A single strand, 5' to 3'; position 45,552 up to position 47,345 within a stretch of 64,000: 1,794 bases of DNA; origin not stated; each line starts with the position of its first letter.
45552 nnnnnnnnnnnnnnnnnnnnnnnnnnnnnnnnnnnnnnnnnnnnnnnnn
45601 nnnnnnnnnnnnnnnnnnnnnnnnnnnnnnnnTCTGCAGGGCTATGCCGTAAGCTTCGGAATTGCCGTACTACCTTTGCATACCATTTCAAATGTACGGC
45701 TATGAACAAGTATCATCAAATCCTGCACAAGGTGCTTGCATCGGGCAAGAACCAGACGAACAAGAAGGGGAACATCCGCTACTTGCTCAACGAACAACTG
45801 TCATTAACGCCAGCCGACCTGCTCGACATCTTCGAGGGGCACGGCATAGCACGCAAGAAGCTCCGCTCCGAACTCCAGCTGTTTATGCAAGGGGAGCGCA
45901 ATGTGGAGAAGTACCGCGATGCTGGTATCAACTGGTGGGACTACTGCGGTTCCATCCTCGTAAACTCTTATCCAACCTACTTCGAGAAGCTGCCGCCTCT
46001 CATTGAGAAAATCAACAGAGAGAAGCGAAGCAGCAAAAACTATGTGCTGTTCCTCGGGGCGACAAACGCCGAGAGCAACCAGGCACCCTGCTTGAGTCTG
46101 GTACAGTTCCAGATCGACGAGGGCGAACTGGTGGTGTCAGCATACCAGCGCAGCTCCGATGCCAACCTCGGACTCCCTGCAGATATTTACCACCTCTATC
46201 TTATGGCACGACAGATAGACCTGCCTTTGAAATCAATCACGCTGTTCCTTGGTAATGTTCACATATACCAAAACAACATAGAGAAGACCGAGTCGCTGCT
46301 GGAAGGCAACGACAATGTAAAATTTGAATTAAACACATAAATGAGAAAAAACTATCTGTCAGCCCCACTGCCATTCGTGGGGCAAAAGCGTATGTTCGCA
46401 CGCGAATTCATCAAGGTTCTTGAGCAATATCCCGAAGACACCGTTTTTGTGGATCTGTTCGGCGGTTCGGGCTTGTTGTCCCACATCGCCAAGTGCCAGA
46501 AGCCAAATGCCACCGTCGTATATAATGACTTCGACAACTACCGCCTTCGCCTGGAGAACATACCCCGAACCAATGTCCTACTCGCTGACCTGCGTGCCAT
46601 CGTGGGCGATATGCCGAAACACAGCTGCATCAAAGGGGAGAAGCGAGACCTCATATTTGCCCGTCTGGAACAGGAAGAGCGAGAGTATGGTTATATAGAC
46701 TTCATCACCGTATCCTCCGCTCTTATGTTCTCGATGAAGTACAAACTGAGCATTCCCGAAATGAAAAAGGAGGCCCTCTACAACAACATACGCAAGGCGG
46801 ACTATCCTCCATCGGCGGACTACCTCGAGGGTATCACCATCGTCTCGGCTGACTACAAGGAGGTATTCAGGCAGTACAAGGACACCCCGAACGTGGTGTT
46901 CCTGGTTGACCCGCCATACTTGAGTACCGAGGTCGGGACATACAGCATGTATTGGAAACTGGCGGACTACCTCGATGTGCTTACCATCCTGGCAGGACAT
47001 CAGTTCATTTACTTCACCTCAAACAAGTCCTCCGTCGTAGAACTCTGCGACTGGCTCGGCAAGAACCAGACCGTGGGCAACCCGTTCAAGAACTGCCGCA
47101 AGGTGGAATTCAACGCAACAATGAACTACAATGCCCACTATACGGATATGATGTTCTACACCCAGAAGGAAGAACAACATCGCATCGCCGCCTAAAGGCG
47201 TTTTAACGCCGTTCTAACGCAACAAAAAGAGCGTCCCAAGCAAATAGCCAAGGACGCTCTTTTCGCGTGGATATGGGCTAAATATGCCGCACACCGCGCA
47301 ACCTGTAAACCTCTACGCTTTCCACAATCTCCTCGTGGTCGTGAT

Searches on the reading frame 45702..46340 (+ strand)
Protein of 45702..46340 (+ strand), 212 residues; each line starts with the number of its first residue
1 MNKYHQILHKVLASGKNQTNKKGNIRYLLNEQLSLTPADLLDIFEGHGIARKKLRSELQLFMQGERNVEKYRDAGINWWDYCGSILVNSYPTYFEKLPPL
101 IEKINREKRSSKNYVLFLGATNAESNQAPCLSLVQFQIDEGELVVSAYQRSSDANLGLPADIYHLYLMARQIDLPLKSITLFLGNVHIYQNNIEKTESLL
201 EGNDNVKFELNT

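Call 11: search_protein_families(library=pfam, proteins=[window:45702-46340:+], max_evalue=0.01)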
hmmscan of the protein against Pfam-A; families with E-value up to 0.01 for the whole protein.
window:45702-46340:+ (212 aa): 1 family
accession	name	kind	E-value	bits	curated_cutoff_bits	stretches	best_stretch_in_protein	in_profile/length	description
PF00303.24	Thymidylat_synt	-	4.1e-22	79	24.3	1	3-203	2-225/266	Thymidylate synthase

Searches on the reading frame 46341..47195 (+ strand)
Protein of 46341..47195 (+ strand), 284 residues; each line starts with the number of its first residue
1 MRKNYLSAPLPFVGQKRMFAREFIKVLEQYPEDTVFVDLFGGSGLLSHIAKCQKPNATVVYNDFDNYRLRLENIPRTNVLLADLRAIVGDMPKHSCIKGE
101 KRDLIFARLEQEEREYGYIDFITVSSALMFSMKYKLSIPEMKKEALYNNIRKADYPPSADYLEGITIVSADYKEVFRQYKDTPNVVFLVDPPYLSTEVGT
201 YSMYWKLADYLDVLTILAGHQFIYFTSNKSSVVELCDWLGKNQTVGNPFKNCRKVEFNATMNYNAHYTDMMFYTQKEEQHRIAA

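Call 11: search_protein_families(library=pfam, proteins=[window:46341-47195:+], max_evalue=0.01)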
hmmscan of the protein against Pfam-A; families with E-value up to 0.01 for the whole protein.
window:46341-47195:+ (284 aa): 2 families
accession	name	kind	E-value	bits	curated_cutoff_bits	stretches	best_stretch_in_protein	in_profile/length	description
PF02086.21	MethyltransfD12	-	1.6e-08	35.1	22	1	12-210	1-203/253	D12 class N6 adenine-specific DNA methyltransferase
PF03602.21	Cons_hypoth95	-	0.00083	19.5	24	0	26-80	35-90/182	Conserved hypothetical protein 95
